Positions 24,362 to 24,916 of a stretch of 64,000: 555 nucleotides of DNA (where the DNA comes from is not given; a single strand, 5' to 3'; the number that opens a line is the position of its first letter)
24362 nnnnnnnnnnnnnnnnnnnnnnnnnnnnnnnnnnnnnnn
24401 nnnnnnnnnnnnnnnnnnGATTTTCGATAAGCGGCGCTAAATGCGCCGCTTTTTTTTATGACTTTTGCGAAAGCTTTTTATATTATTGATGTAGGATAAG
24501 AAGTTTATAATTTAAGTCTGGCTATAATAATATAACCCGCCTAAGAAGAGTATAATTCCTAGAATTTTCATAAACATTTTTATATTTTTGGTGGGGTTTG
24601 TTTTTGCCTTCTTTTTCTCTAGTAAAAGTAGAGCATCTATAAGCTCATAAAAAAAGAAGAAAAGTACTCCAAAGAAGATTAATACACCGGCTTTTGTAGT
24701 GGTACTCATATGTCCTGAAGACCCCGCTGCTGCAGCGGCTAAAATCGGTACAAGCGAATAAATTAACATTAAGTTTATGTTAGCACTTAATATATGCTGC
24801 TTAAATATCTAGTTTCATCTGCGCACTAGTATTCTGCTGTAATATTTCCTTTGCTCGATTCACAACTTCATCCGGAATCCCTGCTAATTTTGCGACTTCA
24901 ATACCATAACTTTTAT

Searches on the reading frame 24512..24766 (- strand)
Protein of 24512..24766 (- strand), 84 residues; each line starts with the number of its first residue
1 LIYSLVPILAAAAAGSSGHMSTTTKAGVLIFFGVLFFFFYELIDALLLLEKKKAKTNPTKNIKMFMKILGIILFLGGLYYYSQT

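Call 88: search_protein_families(library=pfam, proteins=[window:24512-24766:-], max_evalue=0.1)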
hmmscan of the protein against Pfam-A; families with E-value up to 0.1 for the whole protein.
window:24512-24766:- (84 aa): 3 families
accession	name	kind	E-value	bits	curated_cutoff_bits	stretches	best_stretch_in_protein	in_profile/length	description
PF22865.1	MgtS-like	-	0.0019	18.5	27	1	61-80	4-23/31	Small protein MgtS-like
PF04241.20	DUF423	-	0.0045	17.6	25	0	40-82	27-71/86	Protein of unknown function (DUF423)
PF11139.14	SfLAP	-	0.013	15.4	35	1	5-55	128-178/213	Sap, sulfolipid-1-addressing protein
